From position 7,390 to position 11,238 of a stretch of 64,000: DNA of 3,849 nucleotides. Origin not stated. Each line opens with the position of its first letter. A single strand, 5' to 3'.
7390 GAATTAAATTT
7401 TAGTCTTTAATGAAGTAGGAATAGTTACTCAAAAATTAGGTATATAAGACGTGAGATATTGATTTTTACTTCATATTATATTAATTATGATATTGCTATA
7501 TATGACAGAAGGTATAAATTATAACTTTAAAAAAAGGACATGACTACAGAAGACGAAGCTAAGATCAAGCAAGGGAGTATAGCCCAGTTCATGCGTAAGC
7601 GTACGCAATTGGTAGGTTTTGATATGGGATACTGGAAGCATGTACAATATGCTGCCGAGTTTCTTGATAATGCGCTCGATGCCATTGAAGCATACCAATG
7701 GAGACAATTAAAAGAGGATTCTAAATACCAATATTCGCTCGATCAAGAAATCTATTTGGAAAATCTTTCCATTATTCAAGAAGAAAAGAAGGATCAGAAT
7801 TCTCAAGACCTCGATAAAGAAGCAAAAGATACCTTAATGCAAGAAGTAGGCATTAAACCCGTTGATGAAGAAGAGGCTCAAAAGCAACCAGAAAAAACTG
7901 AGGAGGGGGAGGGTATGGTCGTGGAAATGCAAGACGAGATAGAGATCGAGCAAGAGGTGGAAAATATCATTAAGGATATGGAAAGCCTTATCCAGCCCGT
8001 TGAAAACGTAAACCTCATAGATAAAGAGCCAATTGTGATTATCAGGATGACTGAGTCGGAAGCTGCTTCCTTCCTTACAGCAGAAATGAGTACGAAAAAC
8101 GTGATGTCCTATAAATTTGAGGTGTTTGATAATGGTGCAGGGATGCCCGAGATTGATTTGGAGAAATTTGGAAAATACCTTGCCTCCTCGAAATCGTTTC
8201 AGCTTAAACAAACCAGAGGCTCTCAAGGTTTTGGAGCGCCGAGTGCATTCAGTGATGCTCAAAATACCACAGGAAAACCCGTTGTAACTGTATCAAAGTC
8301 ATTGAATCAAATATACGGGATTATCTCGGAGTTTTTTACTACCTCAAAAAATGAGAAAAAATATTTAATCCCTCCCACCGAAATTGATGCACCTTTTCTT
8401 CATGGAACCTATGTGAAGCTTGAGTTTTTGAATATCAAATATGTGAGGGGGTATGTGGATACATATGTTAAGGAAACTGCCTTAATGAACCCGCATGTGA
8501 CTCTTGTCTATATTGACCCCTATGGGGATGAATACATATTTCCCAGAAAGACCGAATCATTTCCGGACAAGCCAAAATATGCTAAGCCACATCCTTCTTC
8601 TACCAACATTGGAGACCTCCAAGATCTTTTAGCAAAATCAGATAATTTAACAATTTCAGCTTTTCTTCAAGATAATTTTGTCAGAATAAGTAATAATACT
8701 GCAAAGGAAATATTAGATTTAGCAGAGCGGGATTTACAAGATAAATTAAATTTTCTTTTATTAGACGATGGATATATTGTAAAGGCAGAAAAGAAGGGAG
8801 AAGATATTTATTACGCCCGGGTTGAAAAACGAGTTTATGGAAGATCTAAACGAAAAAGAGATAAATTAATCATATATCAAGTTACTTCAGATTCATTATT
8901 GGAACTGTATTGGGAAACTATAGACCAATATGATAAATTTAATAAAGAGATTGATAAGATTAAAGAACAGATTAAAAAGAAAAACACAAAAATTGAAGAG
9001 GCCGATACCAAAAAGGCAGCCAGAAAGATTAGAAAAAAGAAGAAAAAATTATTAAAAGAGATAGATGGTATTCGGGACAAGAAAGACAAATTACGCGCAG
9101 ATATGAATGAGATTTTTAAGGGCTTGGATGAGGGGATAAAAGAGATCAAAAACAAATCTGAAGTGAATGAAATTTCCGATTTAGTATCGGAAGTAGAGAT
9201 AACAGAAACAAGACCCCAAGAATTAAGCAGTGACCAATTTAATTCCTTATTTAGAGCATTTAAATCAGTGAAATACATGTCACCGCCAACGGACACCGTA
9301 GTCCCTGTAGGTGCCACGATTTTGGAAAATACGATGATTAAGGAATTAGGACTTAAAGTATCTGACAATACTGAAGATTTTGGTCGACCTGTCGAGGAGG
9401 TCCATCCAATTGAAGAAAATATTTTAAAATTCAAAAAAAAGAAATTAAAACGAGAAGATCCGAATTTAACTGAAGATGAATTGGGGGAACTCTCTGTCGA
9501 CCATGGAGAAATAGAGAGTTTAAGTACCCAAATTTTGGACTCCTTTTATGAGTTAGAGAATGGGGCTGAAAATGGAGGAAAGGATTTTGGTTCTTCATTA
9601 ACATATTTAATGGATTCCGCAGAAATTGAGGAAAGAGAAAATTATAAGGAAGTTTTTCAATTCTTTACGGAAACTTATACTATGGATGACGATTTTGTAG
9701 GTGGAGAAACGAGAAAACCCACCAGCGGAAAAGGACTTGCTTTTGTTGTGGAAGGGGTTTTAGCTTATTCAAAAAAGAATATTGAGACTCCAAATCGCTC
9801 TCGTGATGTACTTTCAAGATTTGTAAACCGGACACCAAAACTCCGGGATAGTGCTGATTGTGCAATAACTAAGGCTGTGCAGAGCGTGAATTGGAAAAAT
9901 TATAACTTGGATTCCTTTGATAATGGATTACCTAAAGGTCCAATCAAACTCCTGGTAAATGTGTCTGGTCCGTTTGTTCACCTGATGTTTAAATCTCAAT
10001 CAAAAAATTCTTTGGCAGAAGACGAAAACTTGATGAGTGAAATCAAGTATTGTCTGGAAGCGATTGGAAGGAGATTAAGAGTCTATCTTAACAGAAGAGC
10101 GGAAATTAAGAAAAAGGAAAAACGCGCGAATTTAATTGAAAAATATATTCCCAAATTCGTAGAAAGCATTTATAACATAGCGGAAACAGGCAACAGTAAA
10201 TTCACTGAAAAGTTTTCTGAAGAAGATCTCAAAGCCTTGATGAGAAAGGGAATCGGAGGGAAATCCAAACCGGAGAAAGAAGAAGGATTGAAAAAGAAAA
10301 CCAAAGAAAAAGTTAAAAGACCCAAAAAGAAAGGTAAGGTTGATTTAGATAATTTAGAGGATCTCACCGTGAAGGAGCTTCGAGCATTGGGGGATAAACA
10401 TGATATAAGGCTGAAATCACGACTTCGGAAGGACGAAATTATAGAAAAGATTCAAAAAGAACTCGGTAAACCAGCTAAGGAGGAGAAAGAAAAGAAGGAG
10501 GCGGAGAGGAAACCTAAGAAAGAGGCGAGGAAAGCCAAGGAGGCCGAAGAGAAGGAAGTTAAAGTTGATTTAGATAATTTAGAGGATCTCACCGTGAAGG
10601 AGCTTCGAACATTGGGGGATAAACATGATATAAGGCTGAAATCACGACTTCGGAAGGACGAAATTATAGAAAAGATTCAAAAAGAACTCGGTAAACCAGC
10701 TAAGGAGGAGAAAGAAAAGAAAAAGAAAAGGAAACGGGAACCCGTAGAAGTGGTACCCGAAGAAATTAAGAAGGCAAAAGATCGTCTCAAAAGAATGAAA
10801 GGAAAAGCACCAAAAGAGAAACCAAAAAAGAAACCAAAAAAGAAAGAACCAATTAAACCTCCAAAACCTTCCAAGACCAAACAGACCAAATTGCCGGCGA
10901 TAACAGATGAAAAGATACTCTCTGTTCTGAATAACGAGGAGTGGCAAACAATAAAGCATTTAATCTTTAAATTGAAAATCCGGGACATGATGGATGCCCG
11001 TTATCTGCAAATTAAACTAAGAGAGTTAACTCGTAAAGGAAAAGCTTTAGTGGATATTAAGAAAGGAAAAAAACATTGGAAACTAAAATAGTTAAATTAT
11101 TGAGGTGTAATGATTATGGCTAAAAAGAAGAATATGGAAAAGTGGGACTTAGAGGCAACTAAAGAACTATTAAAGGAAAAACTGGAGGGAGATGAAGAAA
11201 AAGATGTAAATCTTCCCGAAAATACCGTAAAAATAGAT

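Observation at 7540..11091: Topo VI B subunit about twice the normal size: acidic insert in the ATPase domain, K-rich coiled-coil insert, duplicated HeH/SAP-like tail and winged-helix-like end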

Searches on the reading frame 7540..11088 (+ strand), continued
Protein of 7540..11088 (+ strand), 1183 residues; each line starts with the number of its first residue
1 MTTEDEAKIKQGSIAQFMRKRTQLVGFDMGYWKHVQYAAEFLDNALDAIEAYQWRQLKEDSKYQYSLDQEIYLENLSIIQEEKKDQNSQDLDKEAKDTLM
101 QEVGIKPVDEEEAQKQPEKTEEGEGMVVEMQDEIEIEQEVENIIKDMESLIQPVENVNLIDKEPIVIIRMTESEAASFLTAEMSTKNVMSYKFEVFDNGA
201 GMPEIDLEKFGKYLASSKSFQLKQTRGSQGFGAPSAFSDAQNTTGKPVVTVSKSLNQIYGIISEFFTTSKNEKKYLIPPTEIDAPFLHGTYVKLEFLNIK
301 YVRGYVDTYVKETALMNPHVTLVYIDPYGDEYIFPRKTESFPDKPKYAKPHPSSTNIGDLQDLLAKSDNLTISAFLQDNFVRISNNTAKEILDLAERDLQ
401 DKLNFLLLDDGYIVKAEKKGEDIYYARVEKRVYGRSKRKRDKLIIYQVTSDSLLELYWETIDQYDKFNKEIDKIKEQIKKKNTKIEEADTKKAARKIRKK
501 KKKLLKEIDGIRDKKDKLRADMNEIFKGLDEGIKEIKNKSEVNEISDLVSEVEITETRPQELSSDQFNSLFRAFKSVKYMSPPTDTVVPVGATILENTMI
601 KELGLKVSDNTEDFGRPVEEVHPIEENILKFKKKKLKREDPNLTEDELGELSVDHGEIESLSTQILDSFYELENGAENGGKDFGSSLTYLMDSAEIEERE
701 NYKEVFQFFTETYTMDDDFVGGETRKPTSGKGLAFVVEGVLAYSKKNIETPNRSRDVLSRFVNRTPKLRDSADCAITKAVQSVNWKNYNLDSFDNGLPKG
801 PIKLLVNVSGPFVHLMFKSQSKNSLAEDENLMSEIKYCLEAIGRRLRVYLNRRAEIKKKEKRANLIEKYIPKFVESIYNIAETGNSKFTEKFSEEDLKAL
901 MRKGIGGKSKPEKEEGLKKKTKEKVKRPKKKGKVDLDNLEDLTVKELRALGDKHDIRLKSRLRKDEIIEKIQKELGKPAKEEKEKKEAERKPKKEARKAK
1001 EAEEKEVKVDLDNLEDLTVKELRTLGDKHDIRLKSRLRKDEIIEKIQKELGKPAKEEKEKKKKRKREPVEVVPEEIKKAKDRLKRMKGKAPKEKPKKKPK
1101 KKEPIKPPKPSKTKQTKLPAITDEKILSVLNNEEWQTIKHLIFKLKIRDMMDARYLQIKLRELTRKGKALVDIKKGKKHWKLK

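Call 32: list_cluster_members(proteins=[P0137, P0148, P0150, P0163, P0165, P0188, P0197, P0201, P0220, P0136])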
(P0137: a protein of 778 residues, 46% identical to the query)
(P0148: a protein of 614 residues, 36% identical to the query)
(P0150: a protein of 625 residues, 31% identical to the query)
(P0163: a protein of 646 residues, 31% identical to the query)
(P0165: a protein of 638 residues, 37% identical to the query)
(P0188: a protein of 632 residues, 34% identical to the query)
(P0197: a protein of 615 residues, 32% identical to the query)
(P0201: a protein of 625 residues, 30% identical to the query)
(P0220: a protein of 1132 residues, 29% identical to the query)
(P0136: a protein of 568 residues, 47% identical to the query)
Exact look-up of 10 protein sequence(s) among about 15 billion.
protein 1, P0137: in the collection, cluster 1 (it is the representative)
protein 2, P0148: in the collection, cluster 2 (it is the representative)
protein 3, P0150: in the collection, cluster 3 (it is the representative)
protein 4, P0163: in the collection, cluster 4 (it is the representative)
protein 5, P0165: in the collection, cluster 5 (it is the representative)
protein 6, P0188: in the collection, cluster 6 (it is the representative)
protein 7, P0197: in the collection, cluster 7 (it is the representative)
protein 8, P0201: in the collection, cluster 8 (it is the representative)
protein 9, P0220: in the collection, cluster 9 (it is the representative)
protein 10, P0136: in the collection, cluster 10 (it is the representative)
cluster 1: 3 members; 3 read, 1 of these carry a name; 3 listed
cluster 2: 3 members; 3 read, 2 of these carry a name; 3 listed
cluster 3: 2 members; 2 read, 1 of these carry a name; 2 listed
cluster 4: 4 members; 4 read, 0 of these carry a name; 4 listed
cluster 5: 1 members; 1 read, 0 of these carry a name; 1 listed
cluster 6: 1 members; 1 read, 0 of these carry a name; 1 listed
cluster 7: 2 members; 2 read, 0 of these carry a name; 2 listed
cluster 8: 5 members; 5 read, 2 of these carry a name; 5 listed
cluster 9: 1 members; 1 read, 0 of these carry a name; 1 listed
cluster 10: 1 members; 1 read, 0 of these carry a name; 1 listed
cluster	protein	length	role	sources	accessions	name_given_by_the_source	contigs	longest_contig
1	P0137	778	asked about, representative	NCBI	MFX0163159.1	MAG: DNA topoisomerase VI subunit B [Candidatus Hodarchaeota archaeon]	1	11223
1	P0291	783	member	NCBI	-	-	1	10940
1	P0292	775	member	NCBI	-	-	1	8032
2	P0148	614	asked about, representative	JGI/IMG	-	DNA topoisomerase-6 subunit B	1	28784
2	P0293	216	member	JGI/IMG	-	DNA topoisomerase-6 subunit B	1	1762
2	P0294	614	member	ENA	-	-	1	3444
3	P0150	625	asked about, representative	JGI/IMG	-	DNA topoisomerase-6 subunit B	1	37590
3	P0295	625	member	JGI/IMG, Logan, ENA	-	-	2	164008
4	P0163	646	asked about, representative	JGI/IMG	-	-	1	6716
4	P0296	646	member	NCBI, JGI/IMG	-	-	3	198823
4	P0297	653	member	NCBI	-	-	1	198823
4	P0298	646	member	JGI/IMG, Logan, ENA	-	-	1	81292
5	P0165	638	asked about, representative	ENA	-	-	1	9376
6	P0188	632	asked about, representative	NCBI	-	-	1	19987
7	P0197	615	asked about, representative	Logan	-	-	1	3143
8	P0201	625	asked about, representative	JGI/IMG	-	-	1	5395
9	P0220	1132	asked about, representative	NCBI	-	-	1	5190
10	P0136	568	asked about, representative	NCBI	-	-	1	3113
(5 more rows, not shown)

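Call 36: predict_structure(alignment_id=A1)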
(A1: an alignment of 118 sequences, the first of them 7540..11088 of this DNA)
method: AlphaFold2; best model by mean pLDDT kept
length: 1183 residues; sequences in the alignment: 118
mean_pLDDT: 61.6   pTM: 0.32
mean pLDDT of the five models: 61.6, 59.4, 58.5, 57.9, 57.4
residues with pLDDT >= 90: 155; 70-90: 353; 50-70: 198; < 50: 477
segments of 3 or more residues with pLDDT < 50: 1-91, 106-137, 147-165, 200-202, 210-219, 226-245, 250-287, 338-359, 580-620, 675-679, 693-702, 715-769, 811-822, 907-932, 977-1008, 1053-1074, 1087-1117
pLDDT, mean of each block of 10 residues (from residue 1): 34 38 32 36 44 45 35 27 33 64 51 32 31 44 55 35 50 59 55 58 53 45 47 41 46 45 38 27 37 68 73 75 76 57 37 40 61 78 79 91 90 88 90 81 90 89 92 90 83 87 89 91 86 86 89 86 86 74 36 37 32 38 78 83 78 84 71 49 58 46 52 48 35 41 39 34 40 72 80 62 71 41 61 85 85 66 69 82 70 81 58 32 30 72 94 93 94 66 33 36 42 83 88 88 88 37 31 52 50 36 39 44 88 91 88 91 91 90 90
secondary structure, 60 per line:
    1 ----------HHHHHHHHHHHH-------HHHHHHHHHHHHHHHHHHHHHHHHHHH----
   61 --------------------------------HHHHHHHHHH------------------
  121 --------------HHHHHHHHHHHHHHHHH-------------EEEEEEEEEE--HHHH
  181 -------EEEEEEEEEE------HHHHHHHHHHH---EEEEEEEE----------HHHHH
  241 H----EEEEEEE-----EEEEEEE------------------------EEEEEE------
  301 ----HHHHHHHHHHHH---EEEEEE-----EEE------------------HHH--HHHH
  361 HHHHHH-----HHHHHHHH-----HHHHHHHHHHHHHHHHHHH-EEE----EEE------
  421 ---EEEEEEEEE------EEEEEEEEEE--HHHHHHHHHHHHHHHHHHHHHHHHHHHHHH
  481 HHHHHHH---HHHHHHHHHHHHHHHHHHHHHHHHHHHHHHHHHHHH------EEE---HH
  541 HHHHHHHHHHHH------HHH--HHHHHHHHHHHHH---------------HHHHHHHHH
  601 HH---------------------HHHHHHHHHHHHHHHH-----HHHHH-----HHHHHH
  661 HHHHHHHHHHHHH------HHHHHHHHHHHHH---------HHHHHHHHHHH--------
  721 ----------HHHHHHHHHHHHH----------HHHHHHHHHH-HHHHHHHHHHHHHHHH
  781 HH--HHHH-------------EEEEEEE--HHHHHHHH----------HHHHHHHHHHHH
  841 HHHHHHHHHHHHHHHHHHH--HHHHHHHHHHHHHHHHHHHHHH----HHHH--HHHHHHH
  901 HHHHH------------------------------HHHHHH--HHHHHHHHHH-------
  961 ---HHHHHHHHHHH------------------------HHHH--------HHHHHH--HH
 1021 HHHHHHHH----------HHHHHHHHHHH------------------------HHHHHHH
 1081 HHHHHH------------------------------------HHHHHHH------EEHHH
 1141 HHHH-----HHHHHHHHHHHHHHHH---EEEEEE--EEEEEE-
elements in order (helices of 4 or more, strands of 3 or more residues): H11-22 H30-56 H93-102 H135-151 E165-174 H177-180 E188-197 H204-214 E218-225 H236-241 E246-252 E258-264 E289-294 H305-316 E320-325 E331-333 H357-366 H372-379 H385-403 E405-407 E412-414 E424-432 E439-448 H451-487 H491-526 E533-535 H539-552 H564-576 H592-602 H624-639 H645-649 H655-673 H680-692 H702-712 H731-743 H754-763 H765-782 H785-788 E802-808 H811-818 H829-859 H862-883 H888-891 H894-905 H936-941 H944-953 H964-974 H999-1002 H1011-1016 H1019-1028 H1039-1049 H1074-1086 H1123-1129 H1138-1144 H1150-1165 E1169-1174 E1177-1182

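Call 61: fold_search(model_id=the predicted structure, library=pdb)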
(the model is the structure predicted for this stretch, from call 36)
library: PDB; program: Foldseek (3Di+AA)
matches with E <= 10: 480; with E <= 0.001: 4
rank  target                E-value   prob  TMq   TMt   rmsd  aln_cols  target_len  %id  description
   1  9o8p_B                8.9e-05  0.82  0.05  0.08  27.9       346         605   17  CryoEM structure of M. mazei topoisomerase VI-minicircle DNA complex (released 2026-02-25)
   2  9o0g_B                1.4e-04  0.96  0.09  0.15  25.5       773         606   15  CryoEM structure of M. mazei topoisomerase VI(A-E342Q)-minicircle DNA complex in cleavage state (released 2026-02-25)
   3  9o0g_D                3.7e-04  0.72  0.05  0.08  27.8       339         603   19  CryoEM structure of M. mazei topoisomerase VI(A-E342Q)-minicircle DNA complex in cleavage state (released 2026-02-25)
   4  9o8z_D                5.3e-04  0.63  0.05  0.08  28.3       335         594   19  CryoEM structure of M. mazei topoisomerase VI-minicircle DNA complex in partially unfolded transducer state (released 2026-02-25)
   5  1mx0_E                1.5e-03  0.41  0.05  0.09  27.4       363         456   18  Structure of topoisomerase subunit (released 2003-01-07)
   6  9tqc_G                9.7e-02  0.09  0.06  0.09  27.9       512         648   10  L. pneumophila 3-methylcrotonyl-CoA carboxylase holoenzyme A3B6 (released 2026-02-18)
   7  7tal                  1.7e-01  0.14  0.04  0.18  28.8       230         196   14  LOV2-DARPIN fusion : D4_deltaDARP (released 2023-07-05)
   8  4hw0_C                1.9e-01  1.00  0.05  0.52   2.3        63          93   22  Crystal structure of Sso10a-2, a DNA-binding protein from Sulfolobus solfataricus (released 2013-10-30)
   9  3jth_B                2.0e-01  1.00  0.05  0.55   1.7        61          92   21  Crystal structure of a transcriptional regulator HlyU from Vibrio vulnificus CMCP6 (released 2010-03-16)
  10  6vbu_2                2.1e-01  0.16  0.07  0.11  27.3       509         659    9  Structure of the bovine BBSome complex (released 2020-01-29)
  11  1xmk                  2.5e-01  1.00  0.05  0.58   2.6        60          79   22  The Crystal structure of the Zb domain from the RNA editing enzyme ADAR1 (released 2005-08-02)
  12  8tmc_C                2.6e-01  0.16  0.07  0.17  26.2       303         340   10  Cryo-EM structure of CorA in complex with conformation-specific synthetic antibody C12 and 20 mM MgCl2, State MG20-2 (released 2025-02-12)
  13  3cuo_C                2.9e-01  1.00  0.05  0.52   2.7        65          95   11  Crystal structure of the predicted DNA-binding transcriptional regulator from E. coli (released 2008-06-17)
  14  4hw0_B                3.1e-01  1.00  0.05  0.49   2.7        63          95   22  Crystal structure of Sso10a-2, a DNA-binding protein from Sulfolobus solfataricus (released 2013-10-30)
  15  8tmi_E                3.1e-01  0.12  0.07  0.18  31.4       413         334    9  Cryo-EM structure of CorA in complex with conformation-specific synthetic antibody C18 and 100 uM MgCl2, State MG0.1-2 (released 2025-02-12)
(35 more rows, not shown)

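Call 73: find_encoding_contigs(protein=P0001, flank=1000, max_places=3)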
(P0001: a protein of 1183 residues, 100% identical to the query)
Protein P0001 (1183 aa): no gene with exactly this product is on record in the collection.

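Call 76: search_protein_families(library=pfam, proteins=[P0131, P0133, P0134, P0137, P0122, P0126, P0132], max_evalue=0.001)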
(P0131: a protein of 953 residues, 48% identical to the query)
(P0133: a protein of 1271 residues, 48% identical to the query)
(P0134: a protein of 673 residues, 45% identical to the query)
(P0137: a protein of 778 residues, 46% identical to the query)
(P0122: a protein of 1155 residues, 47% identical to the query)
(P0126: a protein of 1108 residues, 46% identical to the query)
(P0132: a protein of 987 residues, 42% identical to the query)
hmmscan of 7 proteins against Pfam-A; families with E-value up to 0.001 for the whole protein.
P0131 (953 aa): 1 family
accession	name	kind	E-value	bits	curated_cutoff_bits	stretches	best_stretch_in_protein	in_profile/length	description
PF09239.17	Topo-VIb_trans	-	3e-40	138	24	1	728-894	1-158/159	Topoisomerase VI B subunit, transducer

P0133 (1271 aa): 2 families
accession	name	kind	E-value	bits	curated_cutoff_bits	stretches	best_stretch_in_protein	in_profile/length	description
PF09239.17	Topo-VIb_trans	-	6.9e-40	136.9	24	1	941-1107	1-158/159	Topoisomerase VI B subunit, transducer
PF13589.12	HATPase_c_3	-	3.5e-05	24.3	25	1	393-482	36-124/137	Histidine kinase-, DNA gyrase B-, and HSP90-like ATPase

P0134 (673 aa): 1 family
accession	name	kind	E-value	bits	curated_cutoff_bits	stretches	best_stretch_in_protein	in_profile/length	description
PF09239.17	Topo-VIb_trans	-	1.9e-42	145.2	24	1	426-592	1-158/159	Topoisomerase VI B subunit, transducer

P0137 (778 aa): 2 families
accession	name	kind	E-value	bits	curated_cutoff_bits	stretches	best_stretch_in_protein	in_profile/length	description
PF09239.17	Topo-VIb_trans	-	6.5e-42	143.4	24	1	522-688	1-158/159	Topoisomerase VI B subunit, transducer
PF13589.12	HATPase_c_3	-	4e-06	27.3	25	1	276-359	34-114/137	Histidine kinase-, DNA gyrase B-, and HSP90-like ATPase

P0122 (1155 aa): 2 families
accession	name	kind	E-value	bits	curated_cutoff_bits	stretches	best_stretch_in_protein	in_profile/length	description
PF09239.17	Topo-VIb_trans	-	1.3e-28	100.2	24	1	721-868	21-159/159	Topoisomerase VI B subunit, transducer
PF13589.12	HATPase_c_3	-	6.6e-05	23.4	25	1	233-321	35-119/137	Histidine kinase-, DNA gyrase B-, and HSP90-like ATPase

P0126 (1108 aa): 2 families
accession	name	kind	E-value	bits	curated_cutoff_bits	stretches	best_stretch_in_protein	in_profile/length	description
PF09239.17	Topo-VIb_trans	-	5.3e-28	98.2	24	1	707-853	22-159/159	Topoisomerase VI B subunit, transducer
PF13589.12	HATPase_c_3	-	2.4e-06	28.1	25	1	208-291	36-117/137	Histidine kinase-, DNA gyrase B-, and HSP90-like ATPase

P0132 (987 aa): 1 family
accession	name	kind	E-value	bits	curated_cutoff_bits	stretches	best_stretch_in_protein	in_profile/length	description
PF09239.17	Topo-VIb_trans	-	1.7e-26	93.3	24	1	721-873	15-157/159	Topoisomerase VI B subunit, transducer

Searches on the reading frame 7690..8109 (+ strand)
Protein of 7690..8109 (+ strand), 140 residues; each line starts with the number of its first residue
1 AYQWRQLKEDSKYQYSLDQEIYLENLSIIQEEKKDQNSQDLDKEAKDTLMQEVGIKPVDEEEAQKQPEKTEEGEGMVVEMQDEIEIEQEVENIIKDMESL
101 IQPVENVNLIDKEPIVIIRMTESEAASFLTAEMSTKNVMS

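Call 27: search_protein_families(library=pfam, proteins=[window:7690-8109:+], max_evalue=10)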
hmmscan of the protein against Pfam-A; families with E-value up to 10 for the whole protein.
window:7690-8109:+ (140 aa): 1 family
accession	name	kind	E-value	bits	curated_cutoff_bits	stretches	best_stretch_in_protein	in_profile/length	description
PF09774.14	MIX23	-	1.6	9.6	25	1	30-96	77-143/156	Intermembrane space protein MIX23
